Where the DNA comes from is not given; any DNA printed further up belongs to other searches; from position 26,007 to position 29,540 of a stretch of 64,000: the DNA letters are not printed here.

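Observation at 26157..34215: LytS/LytTR two-component module wired to a 1077-aa secreted YD-repeat protein through phased direct repeats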

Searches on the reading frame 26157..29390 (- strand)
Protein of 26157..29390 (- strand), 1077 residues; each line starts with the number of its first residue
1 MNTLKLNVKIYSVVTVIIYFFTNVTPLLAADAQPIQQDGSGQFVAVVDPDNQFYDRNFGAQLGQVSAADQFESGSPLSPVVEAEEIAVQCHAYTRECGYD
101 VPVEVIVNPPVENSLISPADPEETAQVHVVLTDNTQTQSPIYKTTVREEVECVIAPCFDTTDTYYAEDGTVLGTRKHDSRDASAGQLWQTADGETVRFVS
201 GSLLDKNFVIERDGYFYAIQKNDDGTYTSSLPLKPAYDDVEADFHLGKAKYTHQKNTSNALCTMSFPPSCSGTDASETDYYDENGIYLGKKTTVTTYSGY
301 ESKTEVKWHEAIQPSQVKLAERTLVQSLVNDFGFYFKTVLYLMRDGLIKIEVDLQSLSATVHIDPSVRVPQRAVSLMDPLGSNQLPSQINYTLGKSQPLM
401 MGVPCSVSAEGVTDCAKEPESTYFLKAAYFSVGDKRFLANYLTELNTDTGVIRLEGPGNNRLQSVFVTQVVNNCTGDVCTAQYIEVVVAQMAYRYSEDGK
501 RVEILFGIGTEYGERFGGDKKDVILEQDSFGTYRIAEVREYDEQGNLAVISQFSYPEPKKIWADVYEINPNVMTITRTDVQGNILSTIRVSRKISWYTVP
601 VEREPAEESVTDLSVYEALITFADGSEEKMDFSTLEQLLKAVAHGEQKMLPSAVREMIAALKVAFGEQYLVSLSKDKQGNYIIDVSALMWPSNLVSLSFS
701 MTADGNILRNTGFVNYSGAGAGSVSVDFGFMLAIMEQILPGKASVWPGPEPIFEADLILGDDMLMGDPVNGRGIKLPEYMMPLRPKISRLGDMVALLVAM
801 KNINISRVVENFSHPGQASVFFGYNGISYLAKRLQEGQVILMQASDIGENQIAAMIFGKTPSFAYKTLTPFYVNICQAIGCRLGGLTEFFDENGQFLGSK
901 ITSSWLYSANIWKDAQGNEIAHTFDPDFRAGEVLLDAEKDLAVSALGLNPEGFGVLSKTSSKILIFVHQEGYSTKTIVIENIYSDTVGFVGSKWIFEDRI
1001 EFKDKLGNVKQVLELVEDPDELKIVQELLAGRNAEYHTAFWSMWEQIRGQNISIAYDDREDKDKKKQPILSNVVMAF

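Call 3: search_protein_families(library=pfam, proteins=[window:26157-29390:-], max_evalue=0.01)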
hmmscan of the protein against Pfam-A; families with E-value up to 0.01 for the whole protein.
window:26157-29390:- (1077 aa): 0 families

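Call 11: find_homologous_proteins(query=window:26157-29390:-)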
Query window:26157-29390:- (1077 aa): 3 proteins with E <= 0.001 among 8000 candidates.
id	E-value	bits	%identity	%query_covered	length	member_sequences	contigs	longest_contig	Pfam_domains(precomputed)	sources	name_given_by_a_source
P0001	0.0e+0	2447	99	100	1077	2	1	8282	-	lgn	-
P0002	0.0e+0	1198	54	99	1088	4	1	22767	-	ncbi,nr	ncbi:MAG TPA: hypothetical protein DIS66_04610 [Candidatus Omnitrophica bacterium]|nr:hypothetical p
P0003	2.4e-24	104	27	32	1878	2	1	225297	-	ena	-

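Call 12: search_solved_structures(query=window:26157-29390:-, max_evalue=1)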
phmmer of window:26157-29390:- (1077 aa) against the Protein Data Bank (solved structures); distinct sequences matched with E-value up to 1: 0.

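Call 13: find_encoding_contigs(protein=P0002, flank=10000)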
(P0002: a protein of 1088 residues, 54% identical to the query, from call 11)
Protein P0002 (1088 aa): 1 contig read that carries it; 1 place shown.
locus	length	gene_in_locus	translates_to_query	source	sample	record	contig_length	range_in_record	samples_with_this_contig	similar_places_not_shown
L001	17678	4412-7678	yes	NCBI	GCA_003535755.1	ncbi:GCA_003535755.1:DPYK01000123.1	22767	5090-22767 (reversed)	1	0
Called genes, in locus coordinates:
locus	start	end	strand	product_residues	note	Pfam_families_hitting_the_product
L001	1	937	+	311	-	PF00571:CBS, PF01769:MgtE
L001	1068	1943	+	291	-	-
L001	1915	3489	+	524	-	PF07694:5TM-5TMR_LYT (weak), PF06580:His_kinase, PF02518:HATPase_c, PF13581:HATPase_c_2 (weak)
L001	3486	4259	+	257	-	PF00072:Response_reg, PF04397:LytTR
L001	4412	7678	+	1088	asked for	-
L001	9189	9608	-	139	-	PF16231:DUF4890, PF07813:LTXXQ (faint)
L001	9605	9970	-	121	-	-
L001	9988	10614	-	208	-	PF07638:Sigma70_ECF, PF04542:Sigma70_r2, PF08281:Sigma70_r4_2, PF04545:Sigma70_r4 (weak)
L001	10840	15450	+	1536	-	PF00310:GATase_2, PF04898:Glu_syn_central, PF01645:Glu_synthase, PF01493:GXGXG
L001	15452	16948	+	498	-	PF14691:Fer4_20, PF00070:Pyr_redox, PF00890:FAD_binding_2 (weak), PF01266:DAO (weak), PF01494:FAD_binding_3 (weak), PF07992:Pyr_redox_2, PF01593:Amino_oxidase, PF13450:NAD_binding_8, +5 more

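Call 14: find_encoding_contigs(protein=P0003, flank=10000)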
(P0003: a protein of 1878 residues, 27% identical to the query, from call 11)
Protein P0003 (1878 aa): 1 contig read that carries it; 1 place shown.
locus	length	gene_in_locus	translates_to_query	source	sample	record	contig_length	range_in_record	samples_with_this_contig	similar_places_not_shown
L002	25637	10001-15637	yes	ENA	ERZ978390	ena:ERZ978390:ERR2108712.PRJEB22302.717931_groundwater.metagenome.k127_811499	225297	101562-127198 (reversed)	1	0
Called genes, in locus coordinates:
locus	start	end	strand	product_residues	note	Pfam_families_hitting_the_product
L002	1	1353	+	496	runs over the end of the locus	PF00370:FGGY_N, PF02782:FGGY_C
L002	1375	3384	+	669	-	PF00027:cNMP_binding, PF01734:Patatin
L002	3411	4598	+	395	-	PF00108:Thiolase_N, PF00109:ketoacyl-synt (weak), PF02803:Thiolase_C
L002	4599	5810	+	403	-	PF02737:3HCDH_N, PF00725:3HCDH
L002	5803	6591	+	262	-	PF00378:ECH_1, PF16113:ECH_2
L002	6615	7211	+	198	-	-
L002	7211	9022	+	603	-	PF00501:AMP-binding, PF23562:AMP-binding_C_3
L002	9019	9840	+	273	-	PF12146:Hydrolase_4, PF00561:Abhydrolase_1, PF02089:Palm_thioest (weak), PF12697:Abhydrolase_6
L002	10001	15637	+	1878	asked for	-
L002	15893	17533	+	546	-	PF00795:CN_hydrolase, PF02540:NAD_synthase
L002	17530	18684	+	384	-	PF05222:AlaDh_PNT_N, PF01262:AlaDh_PNT_C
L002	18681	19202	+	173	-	PF02870:Methyltransf_1N (weak), PF01035:DNA_binding_1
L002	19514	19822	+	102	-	PF02410:RsfS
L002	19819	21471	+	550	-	PF03485:Arg_tRNA_synt_N, PF00750:tRNA-synt_1d, PF09334:tRNA-synt_1g (faint), PF05746:DALR_1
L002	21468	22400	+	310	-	PF01745:IPT (weak), PF13671:AAA_33 (faint), PF01715:IPPT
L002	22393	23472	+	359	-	PF13167:GTP-bdg_N, PF16360:GTP-bdg_M, PF01926:MMR_HSR1, PF02421:FeoB_N (weak)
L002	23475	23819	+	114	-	PF01329:Pterin_4a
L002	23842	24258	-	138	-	PF01894:YjbQ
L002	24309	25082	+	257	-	PF01887:SAM_HAT_N, PF20257:SAM_HAT_C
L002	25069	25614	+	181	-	PF00293:NUDIX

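Call 15: find_encoding_contigs(protein=P0001, flank=10000)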
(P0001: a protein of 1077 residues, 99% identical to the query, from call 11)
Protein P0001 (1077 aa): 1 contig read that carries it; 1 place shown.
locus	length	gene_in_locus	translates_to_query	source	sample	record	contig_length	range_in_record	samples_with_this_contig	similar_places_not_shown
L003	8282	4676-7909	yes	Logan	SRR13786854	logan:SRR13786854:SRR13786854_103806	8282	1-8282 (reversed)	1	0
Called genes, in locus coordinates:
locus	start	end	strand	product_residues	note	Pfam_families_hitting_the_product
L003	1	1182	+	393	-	?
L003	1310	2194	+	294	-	-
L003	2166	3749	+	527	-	PF07694:5TM-5TMR_LYT (weak), PF06580:His_kinase, PF02518:HATPase_c, PF13581:HATPase_c_2 (weak)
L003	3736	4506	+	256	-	PF00072:Response_reg, PF04397:LytTR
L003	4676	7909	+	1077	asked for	-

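Call 47: search_protein_families(library=ncbifam, proteins=[window:26157-29390:-], max_evalue=0.01)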
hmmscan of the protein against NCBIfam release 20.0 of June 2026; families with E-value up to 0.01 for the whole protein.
window:26157-29390:- (1077 aa): 0 families

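Call 61: predict_structure(alignment_id=A2)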
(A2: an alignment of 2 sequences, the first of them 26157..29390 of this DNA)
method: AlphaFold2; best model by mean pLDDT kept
length: 1077 residues; sequences in the alignment: 2
mean_pLDDT: 34.0   pTM: 0.24
mean pLDDT of the five models: 34.0, 33.1, 32.9, 32.5, 31.7
residues with pLDDT >= 90: 0; 70-90: 0; 50-70: 67; < 50: 1010
segments of 3 or more residues with pLDDT < 50: 1-209, 211-215, 217-361, 368-539, 541-553, 556-572, 591-617, 625-628, 630-670, 672-681, 687-695, 698-852, 862-886, 892-894, 901-909, 920-1077
pLDDT, mean of each block of 10 residues (from residue 1): 23 27 26 24 23 22 21 23 23 26 26 25 24 23 22 26 33 37 36 41 42 49 42 44 40 35 28 37 35 38 37 34 41 40 44 42 51 31 45 31 24 25 29 29 29 28 28 28 29 34 34 34 42 42 46 45 30 50 51 31 27 40 49 42 39 43 45 46 47 46 40 40 35 37 31 25 23 25 24 27 25 25 28 31 35 53 42 28 44 51 39 52 38 30 30 25 27 28 28 31 33 32 31 30 31 30 30 24
secondary structure, 60 per line:
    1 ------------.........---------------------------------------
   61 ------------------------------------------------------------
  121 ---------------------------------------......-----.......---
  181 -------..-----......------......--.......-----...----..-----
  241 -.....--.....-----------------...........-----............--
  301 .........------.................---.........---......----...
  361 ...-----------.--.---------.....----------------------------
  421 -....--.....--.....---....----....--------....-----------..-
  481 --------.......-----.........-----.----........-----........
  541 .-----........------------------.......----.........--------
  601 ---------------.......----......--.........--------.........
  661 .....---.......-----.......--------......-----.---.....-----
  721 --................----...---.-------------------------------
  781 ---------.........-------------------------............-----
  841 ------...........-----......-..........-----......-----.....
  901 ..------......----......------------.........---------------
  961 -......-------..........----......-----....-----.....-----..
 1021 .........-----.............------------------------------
elements in order (helices of 4 or more, strands of 3 or more residues): H13-21 E160-165 E171-177 E195-200 E207-212 E215-221 E227-229 E242-246 E249-253 E271-281 E287-298 E301-309 H316-332 H336-344 E348-353 E358-363 E388-392 E422-425 E428-432 E435-439 E443-446 E451-454 E463-466 E489-495 E501-509 E520-527 E533-541 E547-554 E573-579 E584-592 E616-622 E627-632 H635-643 H652-665 E669-675 E681-687 E696-701 E711-715 E723-727 H728-738 H790-798 H824-835 H847-857 E863-868 H870-879 E885-890 E896-902 E909-914 E919-924 H937-945 E962-967 E975-984 E989-994 E1000-1003 E1009-1013 H1019-1029 H1035-1047

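Call 62: search_protein_representatives(alignment_id=A2)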
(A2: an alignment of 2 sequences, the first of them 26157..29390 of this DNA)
Query: 2 sequences, 1113 profile positions. Proteins with E-value up to 0.001 (for the whole library): 56; up to 1e-10: 43; up to 1e-30: 20. The best 56 are listed.
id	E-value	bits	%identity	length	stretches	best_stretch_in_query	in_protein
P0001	0.0e+00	2263.7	-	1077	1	6-1113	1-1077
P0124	4.2e-99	349.0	-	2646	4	328-626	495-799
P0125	8.0e-71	255.3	-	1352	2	328-663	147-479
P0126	1.2e-65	238.1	-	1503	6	310-606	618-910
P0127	9.0e-58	212.1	-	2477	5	336-667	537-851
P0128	7.8e-57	209.0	-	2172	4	325-611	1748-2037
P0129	2.8e-45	170.7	-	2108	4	319-708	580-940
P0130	4.1e-40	153.6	-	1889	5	319-606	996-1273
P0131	3.4e-39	150.6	-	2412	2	338-661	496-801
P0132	1.1e-38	148.9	-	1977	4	313-687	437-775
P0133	7.0e-38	146.2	-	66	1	1-66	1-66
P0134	8.8e-37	142.6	-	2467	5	859-1103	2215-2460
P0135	2.8e-36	140.9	-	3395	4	329-604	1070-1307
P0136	3.3e-35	137.4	-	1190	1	333-661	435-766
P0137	5.5e-35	136.6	-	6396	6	338-452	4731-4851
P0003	2.5e-34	134.5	-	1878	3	320-603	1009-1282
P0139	1.1e-33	132.3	-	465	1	334-665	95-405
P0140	1.5e-33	131.9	-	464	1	334-661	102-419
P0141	6.1e-32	126.6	-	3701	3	339-668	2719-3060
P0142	1.1e-29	119.1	-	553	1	336-723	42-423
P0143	3.1e-28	114.3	-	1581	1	334-690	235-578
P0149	1.3e-20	89.0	-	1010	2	334-607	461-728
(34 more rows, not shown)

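Call 63: search_protein_families(library=pfam, proteins=[P0125, P0126, P0136, P0139, P0140, P0142, P0143, P0149], max_evalue=0.01)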
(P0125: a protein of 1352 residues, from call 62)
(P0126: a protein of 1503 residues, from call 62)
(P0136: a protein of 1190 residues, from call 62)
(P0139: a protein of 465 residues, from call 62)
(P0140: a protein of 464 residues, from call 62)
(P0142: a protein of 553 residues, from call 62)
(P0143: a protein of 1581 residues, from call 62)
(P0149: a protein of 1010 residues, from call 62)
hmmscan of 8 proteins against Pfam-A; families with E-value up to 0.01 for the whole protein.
P0125 (1352 aa): 1 family
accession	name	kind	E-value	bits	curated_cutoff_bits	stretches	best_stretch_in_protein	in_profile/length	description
PF00804.31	Syntaxin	-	0.004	17.4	26.7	1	465-536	3-73/157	Syntaxin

P0126 (1503 aa): 0 families

P0136 (1190 aa): 6 families
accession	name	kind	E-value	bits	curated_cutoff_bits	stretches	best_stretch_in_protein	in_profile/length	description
PF13499.12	EF-hand_7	-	1.2e-12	48.4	30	1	1085-1135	11-61/67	EF-hand domain pair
PF00404.24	Dockerin_1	-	1.3e-05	25.7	22.9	2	358-433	3-57/57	Dockerin type I domain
PF00036.39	EF-hand_1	-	1.5e-05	24.6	25.4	0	1157-1169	9-21/29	EF hand domain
PF13405.12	EF-hand_6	-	0.00052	20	25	0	1045-1069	3-27/30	EF-hand domain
PF10591.15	SPARC_Ca_bdg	-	0.0017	19.1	22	0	1044-1099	56-111/113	Secreted protein acidic and rich in cysteine Ca binding region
PF13202.12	EF-hand_5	-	0.0021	17.9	25.9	0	1156-1169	7-20/25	EF hand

P0139 (465 aa): 0 families

P0140 (464 aa): 0 families

P0142 (553 aa): 0 families

P0143 (1581 aa): 1 family
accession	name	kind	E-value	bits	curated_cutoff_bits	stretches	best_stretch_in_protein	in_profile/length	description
PF14343.11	PrcB_C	-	0.00046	20.8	24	1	157-206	13-55/56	PrcB C-terminal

P0149 (1010 aa): 0 families

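Call 104: list_cluster_members(proteins=[P0124, P0125, P0126, P0127, P0128, P0129, P0136, P0137, P0141, P0139])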
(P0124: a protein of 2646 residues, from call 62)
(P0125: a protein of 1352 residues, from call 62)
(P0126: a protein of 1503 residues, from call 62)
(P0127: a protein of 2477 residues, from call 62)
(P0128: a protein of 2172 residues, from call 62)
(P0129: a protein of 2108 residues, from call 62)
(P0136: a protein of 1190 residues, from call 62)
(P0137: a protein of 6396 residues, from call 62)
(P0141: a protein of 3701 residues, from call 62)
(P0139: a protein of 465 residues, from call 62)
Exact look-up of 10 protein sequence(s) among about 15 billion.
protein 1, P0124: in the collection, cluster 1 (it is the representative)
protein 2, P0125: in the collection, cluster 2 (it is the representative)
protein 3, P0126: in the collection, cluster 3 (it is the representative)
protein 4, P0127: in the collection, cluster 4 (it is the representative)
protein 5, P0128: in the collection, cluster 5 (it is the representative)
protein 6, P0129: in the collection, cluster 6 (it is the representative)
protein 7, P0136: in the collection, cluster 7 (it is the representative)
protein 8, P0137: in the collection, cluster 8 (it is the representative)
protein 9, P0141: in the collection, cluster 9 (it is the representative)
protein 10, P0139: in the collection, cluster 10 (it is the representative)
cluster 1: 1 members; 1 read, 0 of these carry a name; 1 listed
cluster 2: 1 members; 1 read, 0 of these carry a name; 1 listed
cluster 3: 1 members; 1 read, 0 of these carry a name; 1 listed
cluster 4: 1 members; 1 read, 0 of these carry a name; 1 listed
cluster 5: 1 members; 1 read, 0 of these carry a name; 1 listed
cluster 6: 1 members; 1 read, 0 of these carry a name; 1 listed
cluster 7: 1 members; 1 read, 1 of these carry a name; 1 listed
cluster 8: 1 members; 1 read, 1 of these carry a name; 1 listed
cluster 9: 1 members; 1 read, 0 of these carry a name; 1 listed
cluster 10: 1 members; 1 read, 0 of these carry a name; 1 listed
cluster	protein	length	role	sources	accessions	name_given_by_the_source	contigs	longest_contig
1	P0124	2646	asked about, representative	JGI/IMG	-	-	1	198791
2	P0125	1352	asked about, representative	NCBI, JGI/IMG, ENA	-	-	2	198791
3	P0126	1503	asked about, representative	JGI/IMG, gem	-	-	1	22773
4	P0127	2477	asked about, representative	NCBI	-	-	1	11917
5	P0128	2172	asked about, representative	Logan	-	-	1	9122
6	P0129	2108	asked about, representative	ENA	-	-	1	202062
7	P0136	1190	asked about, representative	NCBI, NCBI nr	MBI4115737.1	MAG: hypothetical protein HY447_04080, partial [Candidatus Omnitrophica bacterium] | hypothetical protein [Candidatus Omnitrophota bacterium]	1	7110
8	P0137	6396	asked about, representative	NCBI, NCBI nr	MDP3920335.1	MAG: hypothetical protein Q8R76_05970 [Candidatus Omnitrophota bacterium] | hypothetical protein [Candidatus Omnitrophota bacterium]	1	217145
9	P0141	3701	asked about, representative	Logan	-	-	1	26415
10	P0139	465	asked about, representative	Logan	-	-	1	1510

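Call 105: search_protein_families(library=pfam, proteins=[window:26157-29390:-], max_evalue=10)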
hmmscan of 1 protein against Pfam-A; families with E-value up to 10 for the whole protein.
window:26157-29390:- (1077 aa): 2 families
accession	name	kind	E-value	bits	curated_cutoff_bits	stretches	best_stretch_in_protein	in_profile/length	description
PF16389.11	DUF4998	-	0.05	13.6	29.1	1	270-318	1-49/199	Domain of unknown function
PF07661.19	MORN_2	-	0.56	11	29.6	0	537-553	4-20/22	MORN repeat variant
